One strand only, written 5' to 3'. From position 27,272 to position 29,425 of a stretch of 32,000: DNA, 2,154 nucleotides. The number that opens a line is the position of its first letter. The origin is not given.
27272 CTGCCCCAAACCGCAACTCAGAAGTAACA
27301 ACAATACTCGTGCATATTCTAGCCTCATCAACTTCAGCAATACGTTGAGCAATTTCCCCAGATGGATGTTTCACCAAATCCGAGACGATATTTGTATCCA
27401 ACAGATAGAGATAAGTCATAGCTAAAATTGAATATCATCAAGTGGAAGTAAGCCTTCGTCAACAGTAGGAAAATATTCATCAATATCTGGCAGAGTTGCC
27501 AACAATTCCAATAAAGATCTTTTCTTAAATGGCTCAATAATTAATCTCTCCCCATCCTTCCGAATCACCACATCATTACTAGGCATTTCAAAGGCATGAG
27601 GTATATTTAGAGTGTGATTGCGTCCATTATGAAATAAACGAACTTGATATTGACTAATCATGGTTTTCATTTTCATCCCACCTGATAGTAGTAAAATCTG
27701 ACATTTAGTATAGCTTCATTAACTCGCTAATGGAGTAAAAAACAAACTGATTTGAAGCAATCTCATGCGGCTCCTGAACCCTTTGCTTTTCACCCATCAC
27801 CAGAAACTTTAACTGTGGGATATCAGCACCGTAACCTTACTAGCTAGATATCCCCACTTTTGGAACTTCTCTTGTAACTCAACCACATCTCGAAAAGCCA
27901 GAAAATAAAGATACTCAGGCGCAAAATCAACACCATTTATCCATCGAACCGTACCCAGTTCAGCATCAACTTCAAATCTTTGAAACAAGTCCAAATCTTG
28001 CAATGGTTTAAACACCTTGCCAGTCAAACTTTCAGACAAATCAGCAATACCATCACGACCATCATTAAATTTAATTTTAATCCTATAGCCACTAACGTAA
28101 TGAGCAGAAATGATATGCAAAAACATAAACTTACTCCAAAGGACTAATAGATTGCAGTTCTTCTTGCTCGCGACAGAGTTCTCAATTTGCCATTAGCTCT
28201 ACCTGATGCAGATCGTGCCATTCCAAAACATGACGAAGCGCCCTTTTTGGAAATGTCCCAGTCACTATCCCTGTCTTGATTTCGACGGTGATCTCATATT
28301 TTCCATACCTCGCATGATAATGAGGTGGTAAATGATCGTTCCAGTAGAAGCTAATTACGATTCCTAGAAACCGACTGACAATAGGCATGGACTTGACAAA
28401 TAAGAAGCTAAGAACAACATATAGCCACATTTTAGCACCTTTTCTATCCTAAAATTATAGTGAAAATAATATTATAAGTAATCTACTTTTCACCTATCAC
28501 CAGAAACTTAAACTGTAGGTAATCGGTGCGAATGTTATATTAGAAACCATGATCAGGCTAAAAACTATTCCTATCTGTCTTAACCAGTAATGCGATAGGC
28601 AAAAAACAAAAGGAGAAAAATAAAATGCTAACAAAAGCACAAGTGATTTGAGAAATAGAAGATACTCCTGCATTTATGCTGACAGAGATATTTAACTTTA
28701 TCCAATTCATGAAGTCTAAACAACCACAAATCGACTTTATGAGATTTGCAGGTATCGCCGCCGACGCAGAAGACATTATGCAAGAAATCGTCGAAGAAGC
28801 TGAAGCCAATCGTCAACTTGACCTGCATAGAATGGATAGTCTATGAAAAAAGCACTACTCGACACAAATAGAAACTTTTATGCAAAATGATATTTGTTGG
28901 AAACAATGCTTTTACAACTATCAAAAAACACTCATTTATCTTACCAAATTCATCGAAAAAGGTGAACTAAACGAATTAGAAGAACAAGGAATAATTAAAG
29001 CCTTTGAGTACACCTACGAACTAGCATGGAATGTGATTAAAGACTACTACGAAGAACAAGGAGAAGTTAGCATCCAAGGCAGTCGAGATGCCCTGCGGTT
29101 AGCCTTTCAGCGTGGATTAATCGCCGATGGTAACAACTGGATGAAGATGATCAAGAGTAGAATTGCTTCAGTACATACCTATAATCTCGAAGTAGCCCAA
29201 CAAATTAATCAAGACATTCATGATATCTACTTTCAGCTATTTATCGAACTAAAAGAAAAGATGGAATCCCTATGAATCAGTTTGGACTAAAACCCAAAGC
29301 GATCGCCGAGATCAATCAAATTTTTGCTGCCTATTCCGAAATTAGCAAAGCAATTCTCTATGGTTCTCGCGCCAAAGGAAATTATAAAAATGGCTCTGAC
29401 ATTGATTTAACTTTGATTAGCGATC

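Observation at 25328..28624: Five co-oriented ~45-nt repeats partition a 3.3-kb stretch into one-module cassettes (integron-like array without integrase)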

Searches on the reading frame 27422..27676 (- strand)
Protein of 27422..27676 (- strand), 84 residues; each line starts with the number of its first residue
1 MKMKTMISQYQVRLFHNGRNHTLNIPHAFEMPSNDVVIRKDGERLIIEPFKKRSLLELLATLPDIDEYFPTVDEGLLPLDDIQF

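Call 27: find_encoding_contigs(protein=window:27422-27676:-, flank=10000, max_places=10)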
Protein window:27422-27676:- (84 aa): no gene with exactly this product is on record in the collection.

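Call 31: search_protein_families(library=pfam, proteins=[window:27422-27676:-], max_evalue=0.01)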
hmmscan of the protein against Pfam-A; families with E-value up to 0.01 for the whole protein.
window:27422-27676:- (84 aa): 0 families

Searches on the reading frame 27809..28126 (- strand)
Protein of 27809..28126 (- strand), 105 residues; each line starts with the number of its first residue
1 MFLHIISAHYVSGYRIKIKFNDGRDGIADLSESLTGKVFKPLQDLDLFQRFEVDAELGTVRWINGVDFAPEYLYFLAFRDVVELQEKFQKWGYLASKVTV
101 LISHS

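Call 31: search_protein_families(library=pfam, proteins=[window:27809-28126:-], max_evalue=0.01)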
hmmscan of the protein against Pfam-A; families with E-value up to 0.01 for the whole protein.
window:27809-28126:- (105 aa): 1 family
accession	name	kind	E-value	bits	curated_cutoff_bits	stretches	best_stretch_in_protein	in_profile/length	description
PF10387.14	DUF2442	-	9.6e-15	55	23.9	1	5-77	1-70/72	Protein of unknown function (DUF2442)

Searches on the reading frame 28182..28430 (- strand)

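Call 31: search_protein_families(library=pfam, proteins=[window:28182-28430:-], max_evalue=0.01)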
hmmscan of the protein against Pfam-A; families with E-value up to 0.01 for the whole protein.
window:28182-28430:- (82 aa): 1 family
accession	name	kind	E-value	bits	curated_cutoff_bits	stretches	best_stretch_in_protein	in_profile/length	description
PF13711.11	DUF4160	-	9.6e-18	64.6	23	1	23-82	1-63/65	Domain of unknown function (DUF4160)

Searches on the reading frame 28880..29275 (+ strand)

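Call 32: search_protein_families(library=pfam, proteins=[window:28880-29275:+], max_evalue=0.01)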
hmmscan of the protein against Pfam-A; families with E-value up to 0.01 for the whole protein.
window:28880-29275:+ (131 aa): 1 family
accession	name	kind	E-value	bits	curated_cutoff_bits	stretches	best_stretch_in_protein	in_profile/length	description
PF08780.16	NTase_sub_bind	-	7.3e-36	123.4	31.8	1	11-129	3-125/126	Nucleotidyltransferase substrate binding protein like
